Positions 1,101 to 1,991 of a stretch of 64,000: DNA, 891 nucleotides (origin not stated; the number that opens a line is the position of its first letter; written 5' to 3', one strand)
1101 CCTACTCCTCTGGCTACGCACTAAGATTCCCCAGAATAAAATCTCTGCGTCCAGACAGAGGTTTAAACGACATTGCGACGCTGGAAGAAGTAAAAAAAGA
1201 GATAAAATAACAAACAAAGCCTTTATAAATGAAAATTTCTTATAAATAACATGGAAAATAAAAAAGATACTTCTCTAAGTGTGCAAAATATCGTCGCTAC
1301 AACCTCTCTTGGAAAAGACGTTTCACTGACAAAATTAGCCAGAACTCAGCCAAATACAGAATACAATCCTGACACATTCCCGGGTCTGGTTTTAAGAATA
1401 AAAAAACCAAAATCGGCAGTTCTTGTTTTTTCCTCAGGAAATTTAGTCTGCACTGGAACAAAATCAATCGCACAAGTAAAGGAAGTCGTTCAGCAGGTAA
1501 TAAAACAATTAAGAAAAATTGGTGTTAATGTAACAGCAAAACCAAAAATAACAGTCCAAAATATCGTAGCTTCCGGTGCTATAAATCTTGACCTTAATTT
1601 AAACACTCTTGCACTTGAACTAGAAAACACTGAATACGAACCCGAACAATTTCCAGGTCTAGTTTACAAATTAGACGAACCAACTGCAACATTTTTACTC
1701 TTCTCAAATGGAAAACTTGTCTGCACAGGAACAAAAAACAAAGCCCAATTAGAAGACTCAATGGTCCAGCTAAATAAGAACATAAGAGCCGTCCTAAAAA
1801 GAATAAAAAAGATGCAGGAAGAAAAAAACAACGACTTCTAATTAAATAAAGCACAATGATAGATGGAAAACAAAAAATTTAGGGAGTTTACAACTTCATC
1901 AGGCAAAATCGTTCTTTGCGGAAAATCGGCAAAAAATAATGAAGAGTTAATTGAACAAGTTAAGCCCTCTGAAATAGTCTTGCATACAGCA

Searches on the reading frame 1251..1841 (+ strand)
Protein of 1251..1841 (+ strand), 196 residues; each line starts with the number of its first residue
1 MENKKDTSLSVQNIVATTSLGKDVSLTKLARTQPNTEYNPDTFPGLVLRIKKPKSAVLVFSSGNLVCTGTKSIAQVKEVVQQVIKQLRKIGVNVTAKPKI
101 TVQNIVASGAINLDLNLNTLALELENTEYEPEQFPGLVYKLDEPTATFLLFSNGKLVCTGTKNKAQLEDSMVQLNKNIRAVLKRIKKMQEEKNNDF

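Call 64: find_encoding_contigs(protein=window:1251-1841:+, flank=10000, max_places=1)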
Protein window:1251-1841:+ (196 aa): 3 contigs read that carry it; 1 place shown.
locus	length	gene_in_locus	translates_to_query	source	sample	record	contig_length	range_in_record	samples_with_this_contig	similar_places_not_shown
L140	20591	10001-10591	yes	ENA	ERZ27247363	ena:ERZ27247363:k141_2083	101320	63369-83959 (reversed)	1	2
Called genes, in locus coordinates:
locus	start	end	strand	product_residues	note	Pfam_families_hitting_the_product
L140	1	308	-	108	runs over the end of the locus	-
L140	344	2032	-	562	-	PF00749:tRNA-synt_1c, PF03950:tRNA-synt_1c_C, PF20974:tRNA-synt_1c_C2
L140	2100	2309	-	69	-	-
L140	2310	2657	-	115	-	-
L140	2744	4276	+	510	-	-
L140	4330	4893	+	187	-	-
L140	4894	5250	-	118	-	PF01176:eIF-1a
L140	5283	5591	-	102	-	PF04242:DUF424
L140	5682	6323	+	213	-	PF00009:GTP_EFTU (faint), PF00735:Septin (weak), PF03193:RsgA_GTPase (faint), PF00071:Ras (faint), PF01926:MMR_HSR1, PF02421:FeoB_N (weak), PF16897:MMR_HSR1_Xtn (weak)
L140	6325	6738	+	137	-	PF09846:OapB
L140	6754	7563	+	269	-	PF04266:ASCH, PF13302:Acetyltransf_3 (weak), PF13673:Acetyltransf_10, PF00583:Acetyltransf_1, PF13420:Acetyltransf_4, PF13508:Acetyltransf_7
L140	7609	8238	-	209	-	-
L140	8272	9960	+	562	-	PF04675:DNA_ligase_A_N, PF01068:DNA_ligase_A_M, PF04679:DNA_ligase_A_C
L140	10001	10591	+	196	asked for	PF00352:TBP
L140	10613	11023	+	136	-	PF05670:NFACT-R_1, PF18297:NFACT-R_2 (weak)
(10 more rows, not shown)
